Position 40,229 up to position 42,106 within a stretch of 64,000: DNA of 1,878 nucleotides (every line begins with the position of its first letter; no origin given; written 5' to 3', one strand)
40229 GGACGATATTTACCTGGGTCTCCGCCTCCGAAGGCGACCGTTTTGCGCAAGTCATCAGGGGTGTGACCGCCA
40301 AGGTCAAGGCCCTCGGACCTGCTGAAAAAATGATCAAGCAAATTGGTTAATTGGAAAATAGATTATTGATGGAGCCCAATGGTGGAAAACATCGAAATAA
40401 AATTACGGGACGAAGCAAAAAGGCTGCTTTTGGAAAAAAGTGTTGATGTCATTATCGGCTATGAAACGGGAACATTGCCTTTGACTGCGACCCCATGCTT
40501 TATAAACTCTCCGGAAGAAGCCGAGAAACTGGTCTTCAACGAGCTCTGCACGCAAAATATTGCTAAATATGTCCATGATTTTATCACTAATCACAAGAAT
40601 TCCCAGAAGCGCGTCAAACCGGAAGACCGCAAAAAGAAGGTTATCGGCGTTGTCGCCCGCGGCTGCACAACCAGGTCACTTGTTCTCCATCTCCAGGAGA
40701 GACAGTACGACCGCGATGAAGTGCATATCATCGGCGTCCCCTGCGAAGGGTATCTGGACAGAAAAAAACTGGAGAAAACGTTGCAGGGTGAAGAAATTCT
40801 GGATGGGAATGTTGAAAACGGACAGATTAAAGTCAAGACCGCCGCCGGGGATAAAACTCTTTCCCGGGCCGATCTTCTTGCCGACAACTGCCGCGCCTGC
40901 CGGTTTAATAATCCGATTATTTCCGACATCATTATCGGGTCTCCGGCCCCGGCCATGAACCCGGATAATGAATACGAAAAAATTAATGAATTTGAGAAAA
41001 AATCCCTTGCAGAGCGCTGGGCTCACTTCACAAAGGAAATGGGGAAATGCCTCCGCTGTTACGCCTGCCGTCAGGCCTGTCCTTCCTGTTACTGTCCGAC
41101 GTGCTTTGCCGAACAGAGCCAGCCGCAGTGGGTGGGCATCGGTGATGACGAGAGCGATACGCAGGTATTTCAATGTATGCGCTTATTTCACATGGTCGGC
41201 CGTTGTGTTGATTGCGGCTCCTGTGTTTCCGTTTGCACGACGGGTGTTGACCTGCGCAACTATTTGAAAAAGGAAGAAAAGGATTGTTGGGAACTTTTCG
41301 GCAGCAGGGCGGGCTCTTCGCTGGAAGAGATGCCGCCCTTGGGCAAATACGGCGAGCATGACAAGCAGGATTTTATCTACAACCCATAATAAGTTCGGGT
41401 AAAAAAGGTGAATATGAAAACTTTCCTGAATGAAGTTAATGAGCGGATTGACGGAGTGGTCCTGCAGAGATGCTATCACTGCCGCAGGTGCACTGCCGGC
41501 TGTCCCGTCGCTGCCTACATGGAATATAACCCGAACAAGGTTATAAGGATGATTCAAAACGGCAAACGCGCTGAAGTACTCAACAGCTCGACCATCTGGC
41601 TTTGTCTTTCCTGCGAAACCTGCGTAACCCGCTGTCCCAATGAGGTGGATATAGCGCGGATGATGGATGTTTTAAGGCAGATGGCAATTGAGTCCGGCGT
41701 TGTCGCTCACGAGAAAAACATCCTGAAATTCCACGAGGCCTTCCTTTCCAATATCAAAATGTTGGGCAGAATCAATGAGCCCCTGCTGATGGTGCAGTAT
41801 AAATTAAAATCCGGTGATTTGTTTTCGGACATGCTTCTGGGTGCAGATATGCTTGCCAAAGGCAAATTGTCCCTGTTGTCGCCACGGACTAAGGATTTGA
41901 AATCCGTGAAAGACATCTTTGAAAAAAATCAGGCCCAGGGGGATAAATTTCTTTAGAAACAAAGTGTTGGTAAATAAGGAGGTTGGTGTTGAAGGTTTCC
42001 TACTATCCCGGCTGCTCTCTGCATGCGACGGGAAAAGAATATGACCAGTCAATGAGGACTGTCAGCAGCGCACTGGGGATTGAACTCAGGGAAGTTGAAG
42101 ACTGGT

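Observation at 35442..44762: Rearranged Flx/Hdr-type seven-gene cluster with two independent NAD(P)H-binding modules and no hydrogenase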

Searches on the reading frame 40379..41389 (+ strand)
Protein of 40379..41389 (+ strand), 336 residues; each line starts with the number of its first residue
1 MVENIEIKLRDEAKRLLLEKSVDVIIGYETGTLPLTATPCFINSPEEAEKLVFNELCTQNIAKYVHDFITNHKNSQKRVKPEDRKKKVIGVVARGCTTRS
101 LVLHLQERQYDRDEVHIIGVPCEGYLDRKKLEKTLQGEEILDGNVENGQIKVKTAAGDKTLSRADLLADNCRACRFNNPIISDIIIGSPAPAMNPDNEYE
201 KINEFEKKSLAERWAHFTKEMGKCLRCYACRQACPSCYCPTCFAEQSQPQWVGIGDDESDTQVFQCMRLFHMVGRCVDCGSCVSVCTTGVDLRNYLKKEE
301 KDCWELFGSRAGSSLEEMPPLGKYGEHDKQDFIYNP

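Call 4: search_protein_families(library=pfam, proteins=[window:40379-41389:+], max_evalue=0.01)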
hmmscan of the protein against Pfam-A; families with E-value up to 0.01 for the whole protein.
window:40379-41389:+ (336 aa): 7 families
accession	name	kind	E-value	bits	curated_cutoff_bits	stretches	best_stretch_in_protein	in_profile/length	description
PF13746.11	Fer4_18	-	7.3e-08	33.1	27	1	271-303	56-88/114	4Fe-4S dicluster domain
PF12797.12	Fer4_2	-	2.7e-07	30.6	24.5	2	220-236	6-22/22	4Fe-4S binding domain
PF04432.18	FrhB_FdhB_C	-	2.7e-05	24.5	23.3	1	89-189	4-113/150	Coenzyme F420 hydrogenase/dehydrogenase, beta subunit C terminus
PF13187.11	Fer4_9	-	4.5e-05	23.8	27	0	223-289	1-50/52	4Fe-4S dicluster domain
PF00037.32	Fer4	-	0.00018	21.6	21.1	0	274-289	6-21/24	4Fe-4S binding domain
PF13183.11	Fer4_8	-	0.00041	21.3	27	1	221-290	2-68/68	4Fe-4S dicluster domain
PF12838.12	Fer4_7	-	0.0016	19.3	27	0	223-290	1-52/52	4Fe-4S dicluster domain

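Call 5: search_protein_families(library=ncbifam, proteins=[window:40379-41389:+], max_evalue=0.01)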
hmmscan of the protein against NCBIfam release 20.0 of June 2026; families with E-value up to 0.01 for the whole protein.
window:40379-41389:+ (336 aa): 4 families
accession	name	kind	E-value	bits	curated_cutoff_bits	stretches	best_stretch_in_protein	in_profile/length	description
TIGR02745.1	ccoG_rdxA_fixG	equivalog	2.6e-05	23.4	316.7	1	272-299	229-256/435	cytochrome c oxidase accessory protein CcoG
NF003454.1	PRK05035.1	equivalog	0.00075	18.1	345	1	219-305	364-437/556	electron transport complex subunit RsxC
NF004898.0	PRK06259.1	equivalog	0.0023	16.6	385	1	204-292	117-204/488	fumarate reductase (CoM/CoB) subunit TfrB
TIGR02936.1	fdxN_nitrog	equivalog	0.0068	16.5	80.55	0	251-288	49-84/91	ferredoxin III, nif-specific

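Call 24: search_solved_structures(query=window:40379-41389:+, max_evalue=1, show_alignments=2)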
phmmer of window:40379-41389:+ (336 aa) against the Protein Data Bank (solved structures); distinct sequences matched with E-value up to 1: 11.
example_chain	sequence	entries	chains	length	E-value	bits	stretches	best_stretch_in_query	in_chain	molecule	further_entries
7bkb_E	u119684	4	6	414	1.4e-16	63.7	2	213-326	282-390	Formate dehydrogenase, beta subunit (F420)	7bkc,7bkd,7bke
9t1s_M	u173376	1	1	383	3.8e-16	62.2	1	205-322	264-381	formate dehydrogenase (coenzyme F420)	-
8rvu_E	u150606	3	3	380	2.8e-14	56.1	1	210-322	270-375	Formate dehydrogenase, beta subunit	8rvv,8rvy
2kn0_A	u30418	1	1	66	0.0046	19.2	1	216-254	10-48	Fn14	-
2fug_9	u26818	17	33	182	0.0057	18.9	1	220-295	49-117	NADH-quinone oxidoreductase chain 9 | NADH-QUINONE OXIDOREDUCTASE SUBUNIT 9 | NADH-quinone oxidoreductase subunit I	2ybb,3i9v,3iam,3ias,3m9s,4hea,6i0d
7q5y_D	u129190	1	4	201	0.11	14.8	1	210-290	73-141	NADH-quinone oxidoreductase subunit I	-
8riu_B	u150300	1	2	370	0.19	13.9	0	118-189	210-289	Coenzyme F420 hydrogenase/dehydrogenase, beta subunit C terminus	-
1xfl_A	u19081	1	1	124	0.24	13.6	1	136-215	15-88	Thioredoxin h1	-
9lay_B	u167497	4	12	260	0.27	13.4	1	220-294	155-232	4Fe-4S ferredoxin iron-sulfur binding domain protein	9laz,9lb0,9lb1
6cfw_N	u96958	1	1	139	0.28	13.3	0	271-289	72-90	NADH-plastoquinone oxidoreductase subunit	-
8e9g_I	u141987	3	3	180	0.41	12.8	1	220-289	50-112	NADH-quinone oxidoreductase subunit I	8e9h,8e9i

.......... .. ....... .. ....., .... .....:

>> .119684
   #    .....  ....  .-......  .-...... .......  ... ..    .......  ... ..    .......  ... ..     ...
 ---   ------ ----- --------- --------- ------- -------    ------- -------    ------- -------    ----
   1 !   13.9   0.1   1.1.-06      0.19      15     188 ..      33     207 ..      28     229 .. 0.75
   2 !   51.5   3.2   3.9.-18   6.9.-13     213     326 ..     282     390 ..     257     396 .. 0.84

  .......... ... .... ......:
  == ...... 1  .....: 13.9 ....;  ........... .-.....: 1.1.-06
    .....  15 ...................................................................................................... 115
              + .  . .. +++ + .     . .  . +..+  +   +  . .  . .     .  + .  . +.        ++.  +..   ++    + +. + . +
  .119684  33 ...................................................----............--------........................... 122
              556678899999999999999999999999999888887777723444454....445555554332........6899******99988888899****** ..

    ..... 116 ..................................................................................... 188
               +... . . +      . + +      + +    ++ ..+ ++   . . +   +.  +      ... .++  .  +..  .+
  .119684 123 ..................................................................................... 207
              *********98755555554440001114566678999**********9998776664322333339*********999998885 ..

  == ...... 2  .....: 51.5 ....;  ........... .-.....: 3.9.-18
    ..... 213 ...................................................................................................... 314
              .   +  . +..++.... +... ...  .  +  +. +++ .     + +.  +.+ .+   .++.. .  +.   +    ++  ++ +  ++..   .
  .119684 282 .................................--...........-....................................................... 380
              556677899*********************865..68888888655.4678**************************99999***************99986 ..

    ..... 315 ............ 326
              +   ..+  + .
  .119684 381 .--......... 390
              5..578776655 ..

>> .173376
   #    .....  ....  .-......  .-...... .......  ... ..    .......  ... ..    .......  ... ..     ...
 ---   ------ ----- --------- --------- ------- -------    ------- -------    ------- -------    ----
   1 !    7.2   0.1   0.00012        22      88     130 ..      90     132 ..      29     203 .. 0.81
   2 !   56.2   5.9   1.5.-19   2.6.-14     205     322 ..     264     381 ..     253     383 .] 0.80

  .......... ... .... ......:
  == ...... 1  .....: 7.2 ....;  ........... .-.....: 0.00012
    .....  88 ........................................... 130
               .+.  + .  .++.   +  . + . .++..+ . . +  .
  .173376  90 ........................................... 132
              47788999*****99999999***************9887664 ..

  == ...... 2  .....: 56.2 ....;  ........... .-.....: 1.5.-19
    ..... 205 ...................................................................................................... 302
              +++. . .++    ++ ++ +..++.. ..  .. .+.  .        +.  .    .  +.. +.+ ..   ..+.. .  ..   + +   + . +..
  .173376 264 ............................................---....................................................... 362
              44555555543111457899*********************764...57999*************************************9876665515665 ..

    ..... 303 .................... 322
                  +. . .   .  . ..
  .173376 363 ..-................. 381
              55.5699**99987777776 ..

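Call 32: find_homologous_proteins(query=window:40379-41389:+, max_evalue=0.00001)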
Query window:40379-41389:+ (336 aa): 1375 proteins with E <= 0.00001 among 3297 candidates; the best 120 are listed.
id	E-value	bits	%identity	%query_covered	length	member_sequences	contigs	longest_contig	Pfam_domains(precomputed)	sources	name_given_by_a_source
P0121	2.5e-232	788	100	100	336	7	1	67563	PF12797.13,PF04432.19,PF13746.12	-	-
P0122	4.9e-192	655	81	100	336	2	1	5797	PF12797.13,PF00037.33,PF13746.12,PF13183.12,PF13187.12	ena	-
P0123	3.3e-190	649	78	100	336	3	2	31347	PF12797.13,PF04432.19,PF00037.33,PF13746.12,PF13237.12,PF13183.12,PF13187.12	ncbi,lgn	-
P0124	1.8e-183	627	77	100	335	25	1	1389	PF12797.13,PF00037.33,PF13746.12,PF13183.12,PF13187.12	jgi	jgi:formate dehydrogenase (coenzyme F420) beta subunit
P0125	6.1e-181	619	75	100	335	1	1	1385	PF12797.13,PF00037.33,PF13746.12,PF13237.12,PF13183.12,PF13187.12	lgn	-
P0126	1.4e-180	618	74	100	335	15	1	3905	PF12797.13,PF00037.33,PF13746.12,PF13237.12,PF13183.12,PF13187.12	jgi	jgi:ferredoxin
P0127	1.7e-180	618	75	100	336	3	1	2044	PF12797.13,PF00037.33,PF13746.12,PF12838.13,PF13183.12,PF13187.12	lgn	-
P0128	2.1e-180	617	75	100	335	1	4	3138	PF12797.13,PF00037.33,PF13746.12,PF13237.12,PF13183.12,PF13187.12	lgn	-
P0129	4.5e-180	616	74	100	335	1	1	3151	PF12797.13,PF00037.33,PF13746.12,PF12838.13,PF13237.12,PF13183.12,PF13187.12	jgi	jgi:ferredoxin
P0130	5.0e-180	616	75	100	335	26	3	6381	PF12797.13,PF00037.33,PF13746.12,PF12838.13,PF13237.12,PF13183.12,PF13187.12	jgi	-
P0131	6.5e-180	616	74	100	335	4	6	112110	PF12797.13,PF04432.19,PF00037.33,PF13746.12,PF13237.12,PF13183.12,PF13187.12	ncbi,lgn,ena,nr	ncbi:MAG TPA: 4Fe-4S dicluster domain-containing protein [Smithellaceae bacterium]|nr:4Fe-4S diclust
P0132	8.3e-179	612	75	100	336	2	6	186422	PF12797.13,PF00037.33,PF13746.12,PF13183.12,PF13187.12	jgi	-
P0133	8.8e-179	612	75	100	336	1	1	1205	PF12797.13,PF00037.33,PF13746.12,PF13183.12,PF13187.12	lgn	-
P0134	1.1e-178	612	74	100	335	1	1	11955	PF12797.13,PF00037.33,PF13746.12,PF13237.12,PF13183.12,PF13187.12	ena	-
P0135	1.4e-178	611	76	100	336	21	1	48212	PF12797.13,PF00037.33,PF13746.12,PF13237.12,PF13183.12,PF13187.12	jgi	-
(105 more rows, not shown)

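Call 61: predict_structure(alignment_id=A1)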
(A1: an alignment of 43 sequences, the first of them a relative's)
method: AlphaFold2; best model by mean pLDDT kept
length: 336 residues; sequences in the alignment: 43
mean_pLDDT: 69.4   pTM: 0.67
mean pLDDT of the five models: 69.4, 68.9, 68.3, 66.9, 66.4
residues with pLDDT >= 90: 64; 70-90: 118; 50-70: 71; < 50: 83
segments of 3 or more residues with pLDDT < 50: 235-278, 297-300, 310-336
pLDDT, mean of each block of 10 residues (from residue 1): 78 96 94 74 95 79 84 90 93 82 74 91 80 86 83 90 80 57 81 60 78 75 57 47 38 39 47 46 58 57 50 44 34 29
secondary structure, 60 per line:
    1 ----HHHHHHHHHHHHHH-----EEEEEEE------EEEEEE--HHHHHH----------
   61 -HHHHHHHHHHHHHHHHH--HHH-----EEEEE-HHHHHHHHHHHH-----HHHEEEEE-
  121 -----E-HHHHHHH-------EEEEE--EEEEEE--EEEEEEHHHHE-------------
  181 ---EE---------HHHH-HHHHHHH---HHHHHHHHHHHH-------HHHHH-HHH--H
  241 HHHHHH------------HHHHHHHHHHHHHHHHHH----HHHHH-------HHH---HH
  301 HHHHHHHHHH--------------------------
elements in order: H5-18 E24-30 E37-42 H45-50 H62-78 E89-93 H95-106 E115-119 H128-134 E142-146 E149-154 E157-162 H163-166 H195-198 H200-206 H210-221 H229-233 H240-246 H259-276 H281-285 H299-310

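Call 64: fold_search(model_id=the predicted structure, library=pdb)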
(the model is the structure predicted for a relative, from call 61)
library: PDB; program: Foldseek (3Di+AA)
matches with E <= 10: 415; with E <= 0.001: 14
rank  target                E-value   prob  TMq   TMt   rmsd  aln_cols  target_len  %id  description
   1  7bkb_E                2.0e-14  1.00  0.58  0.49  10.7       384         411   20  Formate dehydrogenase - heterodisulfide reductase - formylmethanofuran dehydrogenase complex from Methanospirillum hun (released 2021-09-29)
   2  8rvu_E                1.4e-11  1.00  0.55  0.49  11.1       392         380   20  CryoEM structure of the Elp-Hdr complex of Methanothermobacter marburgensis state 2 (composite structure) (released 2025-05-14)
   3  4ci0_C                1.6e-07  1.00  0.36  0.42  10.8       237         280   14  Electron cryo-microscopy of F420-reducing NiFe hydrogenase Frh (released 2014-02-26)
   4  6qgr_B                4.5e-07  1.00  0.33  0.37   6.4       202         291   16  The F420-reducing [NiFe] hydrogenase complex from Methanosarcina barkeri at the Nia-S state (released 2019-10-23)
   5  9r51_B                5.1e-07  1.00  0.32  0.36   6.0       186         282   16  Dimeric state of the F420-reducing hydrogenase from Methanothermococcus thermolithotrophicus in crystalline form 1 (released 2025-10-22)
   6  6qii_B                6.7e-07  1.00  0.32  0.36   5.5       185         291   15  Xenon derivatization of the F420-reducing [NiFe] hydrogenase complex from Methanosarcina barkeri (released 2019-10-23)
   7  5dqr_C                8.5e-07  1.00  0.35  0.29   5.7       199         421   15  The crystal structure of Arabidopsis 7-hydroxymethyl chlorophyll a reductase (HCAR) (released 2016-04-20)
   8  7npa_A                9.0e-07  1.00  0.33  0.20   6.7       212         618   16  Crystal structure of the Coenzyme F420-dependent sulfite reductase from Methanothermococcus thermolithotrophicus at 1. (released 2022-03-23)
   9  5dqr_F                1.5e-06  1.00  0.35  0.29   5.6       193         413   14  The crystal structure of Arabidopsis 7-hydroxymethyl chlorophyll a reductase (HCAR) (released 2016-04-20)
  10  8riu_B                2.7e-06  1.00  0.33  0.30   4.8       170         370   16  Crystal structure of the F420-reducing carbon monoxide dehydrogenase component from the ethanotroph Candidatus Ethanop (released 2024-10-02)
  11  7npa_D                4.0e-06  1.00  0.31  0.18   6.2       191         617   15  Crystal structure of the Coenzyme F420-dependent sulfite reductase from Methanothermococcus thermolithotrophicus at 1. (released 2022-03-23)
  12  7npa_N                5.3e-06  1.00  0.34  0.20   6.5       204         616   18  Crystal structure of the Coenzyme F420-dependent sulfite reductase from Methanothermococcus thermolithotrophicus at 1. (released 2022-03-23)
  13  7np8_A                8.0e-06  1.00  0.29  0.17   6.8       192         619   14  Crystal structure of the Coenzyme F420-dependent sulfite reductase from Methanocaldococcus jannaschii at 2.3-A resolut (released 2022-03-23)
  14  7np8_B                1.1e-05  1.00  0.29  0.17   6.8       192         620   14  Crystal structure of the Coenzyme F420-dependent sulfite reductase from Methanocaldococcus jannaschii at 2.3-A resolut (released 2022-03-23)
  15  4fdc                  5.0e-02  0.11  0.09  0.07  17.3       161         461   13  Crystal structure of the E493V mutant of human apoptosis inducing factor (AIF) (released 2012-10-17)
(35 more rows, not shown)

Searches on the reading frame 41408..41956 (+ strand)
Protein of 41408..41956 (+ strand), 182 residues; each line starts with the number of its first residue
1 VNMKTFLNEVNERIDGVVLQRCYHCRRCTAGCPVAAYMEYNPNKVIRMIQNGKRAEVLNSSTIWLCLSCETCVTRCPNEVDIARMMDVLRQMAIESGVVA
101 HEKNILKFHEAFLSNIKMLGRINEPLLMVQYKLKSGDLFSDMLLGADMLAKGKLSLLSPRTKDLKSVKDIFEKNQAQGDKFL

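Call 4: search_protein_families(library=pfam, proteins=[window:41408-41956:+], max_evalue=0.01)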
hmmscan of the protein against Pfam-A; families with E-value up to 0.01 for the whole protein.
window:41408-41956:+ (182 aa): 14 families
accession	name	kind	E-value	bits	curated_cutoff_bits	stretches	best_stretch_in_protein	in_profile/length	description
PF13183.11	Fer4_8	-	5.7e-11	43.2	27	1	19-80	2-68/68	4Fe-4S dicluster domain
PF13534.11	Fer4_17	-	4.7e-10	40.3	22.2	1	21-81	1-61/61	4Fe-4S dicluster domain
PF13187.11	Fer4_9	-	1.1e-09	38.6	27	1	21-79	1-50/52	4Fe-4S dicluster domain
PF13237.11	Fer4_10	-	7.4e-07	29.5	25.5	1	19-77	6-53/53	4Fe-4S dicluster domain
PF12838.12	Fer4_7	-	2.9e-06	28.1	27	1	21-79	1-51/52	4Fe-4S dicluster domain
PF25160.1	LdpA_Fe-S-bd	-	2.3e-05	24.5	27.6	1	15-35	21-41/49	LdpA Fe-S cluster-binding domain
PF14691.11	Fer4_20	-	0.0002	21.6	25.8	0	66-104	24-65/113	Dihydroprymidine dehydrogenase domain II, 4Fe-4S cluster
PF13484.11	Fer4_16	-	0.00033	21.8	30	1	21-78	1-65/66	4Fe-4S double cluster binding domain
PF12797.12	Fer4_2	-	0.00091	19.5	24.5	0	18-34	6-22/22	4Fe-4S binding domain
PF00037.32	Fer4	-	0.0028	17.8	21.1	0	65-79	7-21/24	4Fe-4S binding domain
PF12800.12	Fer4_4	-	0.0042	17.8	24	0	20-34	2-16/17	4Fe-4S binding domain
PF12837.12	Fer4_6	-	0.0042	17.4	25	0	20-37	7-24/24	4Fe-4S binding domain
PF14697.11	Fer4_21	-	0.0048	17.4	35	0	16-38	35-57/59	4Fe-4S dicluster domain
PF13746.11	Fer4_18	-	0.0087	16.7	27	1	58-86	53-81/114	4Fe-4S dicluster domain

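Call 5: search_protein_families(library=ncbifam, proteins=[window:41408-41956:+], max_evalue=0.01)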
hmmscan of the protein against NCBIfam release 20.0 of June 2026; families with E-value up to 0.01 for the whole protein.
window:41408-41956:+ (182 aa): 27 families (the best 25 are shown)
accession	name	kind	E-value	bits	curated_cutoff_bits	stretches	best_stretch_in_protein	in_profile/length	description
NF041779.1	hetero_SS_HdrC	equivalog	5.5e-21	74.9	350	1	15-107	26-118/198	ferredoxin:CoB-CoM heterodisulfide reductase subunit HdrC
TIGR03290.1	CoB_CoM_SS_C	equivalog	1.2e-20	74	160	1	20-103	2-85/144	CoB--CoM heterodisulfide reductase subunit C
NF041890.1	hdrC_Methbact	equivalog_domain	1.7e-19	70.1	270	1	18-123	27-130/192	ferredoxin:CoB-CoM heterodisulfide reductase subunit HdrC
NF038018.1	qmoC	equivalog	1.2e-17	64.5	300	1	6-98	5-96/360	quinone-interacting membrane-bound oxidoreductase complex subunit QmoC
NF008369.0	PRK11168.1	equivalog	8.3e-11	41.4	278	1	19-126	10-113/401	anaerobic glycerol-3-phosphate dehydrogenase subunit C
NF004898.0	PRK06259.1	equivalog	4.9e-10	38.6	385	1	18-103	132-226/488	fumarate reductase (CoM/CoB) subunit TfrB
TIGR03379.1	glycerol3P_GlpC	equivalog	9.6e-09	34.5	279.9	1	20-129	5-112/397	anaerobic glycerol-3-phosphate dehydrogenase subunit GlpC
NF008434.0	PRK11274.1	equivalog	2.7e-08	33.2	333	1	17-96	20-104/409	glycolate oxidase subunit GlcF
NF009226.0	PRK12576.1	equivalog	7.5e-08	32.1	344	1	21-170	155-311/317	succinate dehydrogenase/fumarate reductase iron-sulfur subunit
NF042952.1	MFR_FeS_SdhB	equivalog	7.8e-08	31.7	600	1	61-155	199-291/320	8-methylmenaquinol:fumarate reductase iron-sulfur subunit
NF009227.0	PRK12577.1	equivalog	5.3e-07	28.6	349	1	51-177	194-325/330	succinate dehydrogenase/fumarate reductase iron-sulfur subunit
NF041837.1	rnfC_Methano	equivalog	4.6e-06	25.7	650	1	19-87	357-420/438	Rnf electron transport complex subunit RnfC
TIGR00384.1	dhsB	subfamily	2.1e-05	24.1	88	1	6-87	126-219/222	succinate dehydrogenase and fumarate reductase iron-sulfur protein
NF045663.1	diclust_near_Sec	equivalog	4.1e-05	21.9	530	1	20-99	304-388/759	pyridine nucleotide-disulfide oxidoreductase/dicluster-binding protein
NF004616.0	PRK05950.1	subfamily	4.7e-05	22.7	228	1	18-96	145-236/238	succinate dehydrogenase iron-sulfur subunit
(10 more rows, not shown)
